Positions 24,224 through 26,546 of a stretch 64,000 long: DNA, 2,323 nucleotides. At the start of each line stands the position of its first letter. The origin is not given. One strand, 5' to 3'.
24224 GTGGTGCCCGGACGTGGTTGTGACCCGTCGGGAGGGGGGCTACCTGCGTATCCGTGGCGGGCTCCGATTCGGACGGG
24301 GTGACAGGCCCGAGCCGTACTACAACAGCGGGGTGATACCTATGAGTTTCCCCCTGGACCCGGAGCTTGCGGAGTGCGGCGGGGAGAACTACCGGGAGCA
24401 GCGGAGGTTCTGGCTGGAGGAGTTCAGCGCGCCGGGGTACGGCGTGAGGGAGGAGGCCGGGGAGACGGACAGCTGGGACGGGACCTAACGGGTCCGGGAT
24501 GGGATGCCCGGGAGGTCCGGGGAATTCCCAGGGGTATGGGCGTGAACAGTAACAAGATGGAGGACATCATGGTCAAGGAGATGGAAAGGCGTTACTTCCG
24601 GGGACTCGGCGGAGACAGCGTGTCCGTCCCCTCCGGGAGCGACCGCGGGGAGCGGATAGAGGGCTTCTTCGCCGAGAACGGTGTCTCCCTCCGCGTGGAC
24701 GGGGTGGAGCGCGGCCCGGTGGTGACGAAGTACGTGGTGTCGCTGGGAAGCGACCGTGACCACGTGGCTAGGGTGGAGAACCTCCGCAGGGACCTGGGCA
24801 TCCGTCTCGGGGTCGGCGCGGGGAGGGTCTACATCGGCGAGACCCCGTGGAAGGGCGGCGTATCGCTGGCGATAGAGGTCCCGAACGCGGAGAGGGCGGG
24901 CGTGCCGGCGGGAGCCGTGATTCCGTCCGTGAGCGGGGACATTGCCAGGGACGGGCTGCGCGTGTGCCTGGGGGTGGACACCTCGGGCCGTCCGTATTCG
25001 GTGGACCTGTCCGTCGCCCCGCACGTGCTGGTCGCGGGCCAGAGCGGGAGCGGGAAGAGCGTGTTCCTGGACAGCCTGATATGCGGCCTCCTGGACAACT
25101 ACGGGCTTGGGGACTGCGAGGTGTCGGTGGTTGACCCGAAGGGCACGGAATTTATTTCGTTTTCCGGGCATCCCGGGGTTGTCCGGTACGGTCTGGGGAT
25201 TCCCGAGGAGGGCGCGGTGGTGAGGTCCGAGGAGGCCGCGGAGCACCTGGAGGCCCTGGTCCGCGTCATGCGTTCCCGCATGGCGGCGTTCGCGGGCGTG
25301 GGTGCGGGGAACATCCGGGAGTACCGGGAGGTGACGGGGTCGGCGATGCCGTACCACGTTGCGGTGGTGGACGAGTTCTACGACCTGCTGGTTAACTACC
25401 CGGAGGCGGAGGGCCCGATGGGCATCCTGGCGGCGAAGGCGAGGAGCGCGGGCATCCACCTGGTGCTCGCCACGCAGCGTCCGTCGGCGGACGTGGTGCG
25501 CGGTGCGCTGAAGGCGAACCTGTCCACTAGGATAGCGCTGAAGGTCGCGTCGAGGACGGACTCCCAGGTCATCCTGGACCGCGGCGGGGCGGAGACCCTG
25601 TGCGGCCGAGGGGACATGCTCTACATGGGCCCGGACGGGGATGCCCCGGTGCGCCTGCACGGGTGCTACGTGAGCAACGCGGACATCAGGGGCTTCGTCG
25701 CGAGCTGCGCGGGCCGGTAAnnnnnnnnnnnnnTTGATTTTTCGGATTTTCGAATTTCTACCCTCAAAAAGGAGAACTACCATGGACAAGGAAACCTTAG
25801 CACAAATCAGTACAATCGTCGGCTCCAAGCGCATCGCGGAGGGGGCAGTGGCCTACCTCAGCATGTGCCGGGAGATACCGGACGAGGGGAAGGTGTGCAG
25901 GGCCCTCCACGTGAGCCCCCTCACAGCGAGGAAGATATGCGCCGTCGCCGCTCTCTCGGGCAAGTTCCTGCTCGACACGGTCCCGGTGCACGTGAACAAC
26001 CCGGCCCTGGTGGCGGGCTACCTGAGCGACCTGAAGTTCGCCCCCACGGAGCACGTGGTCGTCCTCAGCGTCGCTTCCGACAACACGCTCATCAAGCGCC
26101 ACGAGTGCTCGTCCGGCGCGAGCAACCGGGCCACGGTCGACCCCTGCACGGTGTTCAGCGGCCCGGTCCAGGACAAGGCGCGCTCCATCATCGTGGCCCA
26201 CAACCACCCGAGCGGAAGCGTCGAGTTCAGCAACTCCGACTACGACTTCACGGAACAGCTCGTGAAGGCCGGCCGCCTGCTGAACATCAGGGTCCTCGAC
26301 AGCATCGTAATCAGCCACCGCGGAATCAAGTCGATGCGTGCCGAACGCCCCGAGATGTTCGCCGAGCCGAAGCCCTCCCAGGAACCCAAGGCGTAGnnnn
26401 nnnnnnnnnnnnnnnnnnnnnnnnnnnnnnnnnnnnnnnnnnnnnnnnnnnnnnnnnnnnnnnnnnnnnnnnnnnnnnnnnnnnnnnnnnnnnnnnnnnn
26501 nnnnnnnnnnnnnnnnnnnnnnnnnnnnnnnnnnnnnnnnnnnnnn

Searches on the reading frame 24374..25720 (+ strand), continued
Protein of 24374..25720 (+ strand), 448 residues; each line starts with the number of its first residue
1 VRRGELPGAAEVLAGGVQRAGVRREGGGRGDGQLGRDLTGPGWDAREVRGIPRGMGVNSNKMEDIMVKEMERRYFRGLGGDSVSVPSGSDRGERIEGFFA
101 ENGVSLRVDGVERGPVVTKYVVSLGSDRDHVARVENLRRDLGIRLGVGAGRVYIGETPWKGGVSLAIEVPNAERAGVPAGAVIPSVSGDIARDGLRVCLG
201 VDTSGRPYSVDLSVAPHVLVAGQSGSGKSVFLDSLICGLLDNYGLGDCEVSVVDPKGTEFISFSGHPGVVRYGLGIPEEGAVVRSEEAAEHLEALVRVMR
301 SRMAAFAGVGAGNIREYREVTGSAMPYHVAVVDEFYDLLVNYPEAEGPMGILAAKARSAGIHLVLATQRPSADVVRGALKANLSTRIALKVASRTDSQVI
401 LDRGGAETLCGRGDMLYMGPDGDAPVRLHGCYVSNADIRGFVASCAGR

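Call 30: find_encoding_contigs(protein=P0014, flank=10000, max_places=1)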
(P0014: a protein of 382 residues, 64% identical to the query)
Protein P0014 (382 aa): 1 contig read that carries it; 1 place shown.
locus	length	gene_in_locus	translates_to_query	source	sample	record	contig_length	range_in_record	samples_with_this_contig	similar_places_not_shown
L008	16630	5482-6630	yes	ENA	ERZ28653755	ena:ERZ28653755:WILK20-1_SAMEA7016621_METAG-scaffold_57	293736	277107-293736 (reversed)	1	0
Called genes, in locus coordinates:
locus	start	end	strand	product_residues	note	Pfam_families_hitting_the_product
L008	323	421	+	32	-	-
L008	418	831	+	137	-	-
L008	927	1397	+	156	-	-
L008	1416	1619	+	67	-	-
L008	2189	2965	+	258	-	-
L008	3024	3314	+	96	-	-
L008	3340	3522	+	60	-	-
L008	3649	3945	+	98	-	-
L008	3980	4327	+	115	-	PF12773:DZR (faint), PF13248:Zn_ribbon_3 (weak), PF13240:Zn_Ribbon_1 (weak)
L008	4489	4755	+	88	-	-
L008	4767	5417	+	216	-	-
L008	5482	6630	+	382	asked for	PF17854:FtsK_alpha (weak), PF01580:FtsK_SpoIIIE, PF01935:DUF87 (weak), PF12846:AAA_10 (faint)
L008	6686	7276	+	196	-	PF04002:RadC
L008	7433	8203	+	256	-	PF04542:Sigma70_r2 (faint)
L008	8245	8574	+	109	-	-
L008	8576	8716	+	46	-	-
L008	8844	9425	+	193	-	-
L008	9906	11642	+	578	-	PF07282:Cas12f1-like_TNB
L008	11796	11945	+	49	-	-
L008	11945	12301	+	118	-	-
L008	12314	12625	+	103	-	-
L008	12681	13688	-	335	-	-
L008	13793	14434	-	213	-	-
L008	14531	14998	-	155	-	-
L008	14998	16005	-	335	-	-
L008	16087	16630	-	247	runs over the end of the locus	-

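Call 31: find_encoding_contigs(protein=P0009, flank=10000, max_places=1)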
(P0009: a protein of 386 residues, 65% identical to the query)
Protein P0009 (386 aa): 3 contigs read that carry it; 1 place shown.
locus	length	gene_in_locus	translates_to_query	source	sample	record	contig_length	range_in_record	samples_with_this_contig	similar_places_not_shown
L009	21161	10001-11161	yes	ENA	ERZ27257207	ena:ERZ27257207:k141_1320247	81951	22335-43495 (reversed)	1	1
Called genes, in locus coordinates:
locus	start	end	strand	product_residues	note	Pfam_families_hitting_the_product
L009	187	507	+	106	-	-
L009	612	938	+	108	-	PF04026:SpoVG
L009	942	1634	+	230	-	-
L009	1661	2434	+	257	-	-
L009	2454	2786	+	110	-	-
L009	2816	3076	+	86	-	-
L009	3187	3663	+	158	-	-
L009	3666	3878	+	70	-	-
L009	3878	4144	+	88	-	-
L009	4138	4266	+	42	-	-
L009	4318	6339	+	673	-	-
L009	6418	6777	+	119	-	-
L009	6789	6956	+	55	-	-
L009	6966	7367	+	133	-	-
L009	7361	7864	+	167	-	-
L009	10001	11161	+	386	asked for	PF17854:FtsK_alpha (weak), PF01580:FtsK_SpoIIIE, PF01935:DUF87 (weak)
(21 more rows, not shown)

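Call 58: search_dna_similar(query=P0001, collection=phages, mode=protein, max_rows=12)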
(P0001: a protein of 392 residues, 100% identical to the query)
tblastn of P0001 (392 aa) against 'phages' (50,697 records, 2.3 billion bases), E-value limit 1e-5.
Records with a match: 355; places in all: 356; records where one place covers at least 80% of the query: 90.
Best place of each record, by identity: <60% 355.
By first word of the organism name: Bacillus 227; Mycobacterium 52; Bacteriophage 33; Listeria 10; Staphylococcus 8; Geobacillus 6; Ralstonia 5; Enterococcus 4; Acinetobacter 2; Cylindrospermopsis 2; and 5 more.
By host as written in the record: - 46; Mycobacterium smegmatis mc2 155 43; Bacillus subtilis 29; Bacillus cereus 25; Bacillus megaterium 12; Listeria monocytogenes 9; Bacillus thuringiensis subsp. kurstaki 8; Bacillus subtilis BEST7003 8; and 88 more.
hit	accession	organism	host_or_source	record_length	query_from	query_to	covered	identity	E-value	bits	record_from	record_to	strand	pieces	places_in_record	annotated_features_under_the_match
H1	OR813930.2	Mycobacterium phage WXIN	Mycolicibacterium septicum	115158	38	384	89%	39.7%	2e-53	196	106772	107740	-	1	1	DNA translocase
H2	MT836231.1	Bacteriophage sp.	human fecal samples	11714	37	392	91%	37.7%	3e-53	196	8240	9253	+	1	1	record has no annotation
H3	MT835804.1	Bacteriophage sp.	human fecal samples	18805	38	386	89%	37.4%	2e-48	181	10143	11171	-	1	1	record has no annotation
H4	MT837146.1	Bacteriophage sp.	human fecal samples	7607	47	391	88%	37.2%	1e-44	171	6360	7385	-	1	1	record has no annotation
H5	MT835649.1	Bacteriophage sp.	human fecal samples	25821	36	389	90%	35.5%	1e-44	171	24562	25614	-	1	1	record has no annotation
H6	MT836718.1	Bacteriophage sp.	human fecal samples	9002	36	385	89%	35.7%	3e-55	201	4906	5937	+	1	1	record has no annotation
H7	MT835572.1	Bacteriophage sp.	human fecal samples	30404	47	386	87%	36.5%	3e-51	190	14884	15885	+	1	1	record has no annotation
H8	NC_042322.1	Mycobacterium phage LittleE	Mycobacterium smegmatis mc2 155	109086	45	386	87%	36.1%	1e-48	182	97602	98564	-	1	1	198: FtsK/SpoIIIE-like protein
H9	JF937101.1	Mycobacterium phage LittleE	Mycobacterium smegmatis mc2 155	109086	45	386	87%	36.1%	1e-48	182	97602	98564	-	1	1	198: FtsK-like DNA translocase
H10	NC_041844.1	Mycobacterium phage Optimus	Mycobacterium smegmatis mc2 155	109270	45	386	87%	36.1%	2e-48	182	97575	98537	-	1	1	193: FtsK/SpoIIIE-like protein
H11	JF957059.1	Mycobacterium phage Optimus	Mycobacterium smegmatis mc2 155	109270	45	386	87%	36.1%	2e-48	182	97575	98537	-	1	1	193: FtsK-like DNA translocase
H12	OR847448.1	Listeria phage LM 4-11-1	Listeria monocytogenes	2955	39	386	89%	35.5%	6e-53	194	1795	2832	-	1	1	record has no annotation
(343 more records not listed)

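Call 59: search_dna_similar(query=P0001, collection=plasmids, mode=protein, max_rows=12)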
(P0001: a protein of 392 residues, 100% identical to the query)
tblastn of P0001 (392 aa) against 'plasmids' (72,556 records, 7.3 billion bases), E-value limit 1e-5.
Records with a match: 1279; places in all: 1378; records where one place covers at least 80% of the query: 397.
Best place of each record, by identity: <60% 1279.
By first word of the organism name: Bacillus 220; Ralstonia 136; Clostridium 119; Priestia 114; Enterococcus 112; Rhodococcus 102; Sinorhizobium 87; Streptomyces 54; Mycobacterium 17; Shinella 14; and 126 more.
By predicted mobility (MOB-suite, as given by PLSDB): non-mobilizable 728; mobilizable 454; conjugative 97.
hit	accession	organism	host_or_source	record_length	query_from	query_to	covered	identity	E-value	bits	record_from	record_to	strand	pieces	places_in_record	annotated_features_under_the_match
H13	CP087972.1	Rhizobium sp. RCAM05350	cell culture,fouling of walls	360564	39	387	89%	37.4%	1e-35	197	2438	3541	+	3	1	none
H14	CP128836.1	Rossellomorea sp. AcN35-11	-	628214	37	384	89%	37.0%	1e-57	209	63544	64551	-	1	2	DNA translocase FtsK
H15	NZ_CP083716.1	Bacillus velezensis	cell culture,Meju, fermented soybean ...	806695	38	386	89%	36.7%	1e-56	207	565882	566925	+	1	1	DNA translocase FtsK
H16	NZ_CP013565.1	Rhizobium phaseoli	Phaseolus vulgaris,Whole ...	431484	43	386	88%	37.2%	4e-45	174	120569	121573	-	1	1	DNA translocase FtsK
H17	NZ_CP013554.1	Rhizobium phaseoli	Phaseolus vulgaris,Whole ...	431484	43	386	88%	37.2%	4e-45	174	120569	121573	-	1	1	DNA translocase FtsK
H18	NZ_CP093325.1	Bacillus sp. N5-665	whole organism,peat soil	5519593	35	386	90%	36.4%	1e-54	201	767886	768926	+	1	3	none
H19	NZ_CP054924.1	Verrucosispora sp. NA02020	Single cell,marine sediment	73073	39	386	89%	36.7%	1e-46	178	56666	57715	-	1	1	DNA translocase FtsK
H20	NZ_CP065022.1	Sinorhizobium meliloti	Medicago sativa subsp. varia (Martyn) ...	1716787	39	387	89%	36.4%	2e-45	175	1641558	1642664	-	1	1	none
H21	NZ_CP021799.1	Sinorhizobium meliloti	Medicago sativa,Single Cell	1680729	39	387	89%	36.4%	2e-45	174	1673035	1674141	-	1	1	none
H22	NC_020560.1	Sinorhizobium meliloti 2011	-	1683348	39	387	89%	36.4%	2e-45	174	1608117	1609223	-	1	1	none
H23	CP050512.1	Sinorhizobium meliloti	Medicago sativa,cell culture,root nodule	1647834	39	387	89%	36.4%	2e-45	174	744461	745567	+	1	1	DNA translocase FtsK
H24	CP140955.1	Sinorhizobium meliloti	Medicago lupulina,whole organism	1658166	39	387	89%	36.4%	2e-45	174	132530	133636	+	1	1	DNA translocase FtsK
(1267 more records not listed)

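Call 65: find_encoding_contigs(protein=P0024, flank=10000, max_places=1)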
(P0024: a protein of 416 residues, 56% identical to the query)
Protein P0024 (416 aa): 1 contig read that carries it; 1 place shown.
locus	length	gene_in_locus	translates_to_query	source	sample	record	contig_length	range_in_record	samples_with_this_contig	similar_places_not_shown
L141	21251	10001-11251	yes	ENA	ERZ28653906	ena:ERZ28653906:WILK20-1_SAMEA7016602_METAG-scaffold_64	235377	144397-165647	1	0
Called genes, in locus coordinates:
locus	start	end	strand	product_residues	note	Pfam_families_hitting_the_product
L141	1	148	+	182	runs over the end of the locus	-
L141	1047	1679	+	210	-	-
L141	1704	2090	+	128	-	-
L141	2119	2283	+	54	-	-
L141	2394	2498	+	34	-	-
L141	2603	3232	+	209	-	-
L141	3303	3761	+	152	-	-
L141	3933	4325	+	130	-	-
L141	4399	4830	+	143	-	-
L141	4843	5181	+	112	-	-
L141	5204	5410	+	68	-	-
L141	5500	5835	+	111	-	-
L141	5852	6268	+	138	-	-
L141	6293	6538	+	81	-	-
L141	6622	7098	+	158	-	-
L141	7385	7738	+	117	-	-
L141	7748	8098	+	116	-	-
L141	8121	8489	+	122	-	-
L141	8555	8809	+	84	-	-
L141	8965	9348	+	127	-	-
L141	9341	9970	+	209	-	-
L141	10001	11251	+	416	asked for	PF17854:FtsK_alpha, PF01580:FtsK_SpoIIIE, PF01935:DUF87 (weak)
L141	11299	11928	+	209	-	PF04002:RadC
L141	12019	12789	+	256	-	-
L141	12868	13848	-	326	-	-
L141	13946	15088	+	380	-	PF10263:SprT-like (faint)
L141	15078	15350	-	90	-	-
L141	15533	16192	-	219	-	-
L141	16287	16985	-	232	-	-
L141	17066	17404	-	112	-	-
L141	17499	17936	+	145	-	-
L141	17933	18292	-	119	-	-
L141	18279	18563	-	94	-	-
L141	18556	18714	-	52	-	-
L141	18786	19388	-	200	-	-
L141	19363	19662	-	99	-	-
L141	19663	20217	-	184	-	-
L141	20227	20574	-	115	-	-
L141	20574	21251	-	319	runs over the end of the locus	PF06067:DUF932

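Call 66: find_encoding_contigs(protein=P0030, flank=10000, max_places=1)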
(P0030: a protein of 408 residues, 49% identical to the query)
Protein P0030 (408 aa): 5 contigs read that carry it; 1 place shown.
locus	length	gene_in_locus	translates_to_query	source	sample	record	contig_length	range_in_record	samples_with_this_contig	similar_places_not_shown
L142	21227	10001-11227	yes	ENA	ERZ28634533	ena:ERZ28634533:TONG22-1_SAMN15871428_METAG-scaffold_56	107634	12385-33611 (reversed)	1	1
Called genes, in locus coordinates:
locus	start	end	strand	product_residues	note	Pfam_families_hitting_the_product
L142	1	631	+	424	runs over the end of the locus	PF01385:OrfB_IS605, PF07282:Cas12f1-like_TNB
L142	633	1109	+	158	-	-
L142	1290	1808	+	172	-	-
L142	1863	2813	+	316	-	PF13651:EcoRI_methylase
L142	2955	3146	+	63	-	-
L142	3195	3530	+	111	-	-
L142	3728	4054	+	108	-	-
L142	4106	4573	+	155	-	-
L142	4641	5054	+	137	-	-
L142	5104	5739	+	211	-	-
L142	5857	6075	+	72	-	-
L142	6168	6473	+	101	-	-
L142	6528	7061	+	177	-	-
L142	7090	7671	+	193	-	-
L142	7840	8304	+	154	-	-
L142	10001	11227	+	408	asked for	PF17854:FtsK_alpha, PF01580:FtsK_SpoIIIE, PF01935:DUF87, PF12846:AAA_10 (faint)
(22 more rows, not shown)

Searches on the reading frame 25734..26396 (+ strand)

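Call 7: search_protein_families(library=pfam, proteins=[window:25734-26396:+], max_evalue=0.01)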
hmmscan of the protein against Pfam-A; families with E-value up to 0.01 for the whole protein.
window:25734-26396:+ (220 aa): 1 family
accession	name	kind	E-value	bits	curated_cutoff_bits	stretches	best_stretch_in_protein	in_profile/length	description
PF04002.20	RadC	-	3.5e-29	101.6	22.1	1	88-204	2-119/121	RadC-like JAB domain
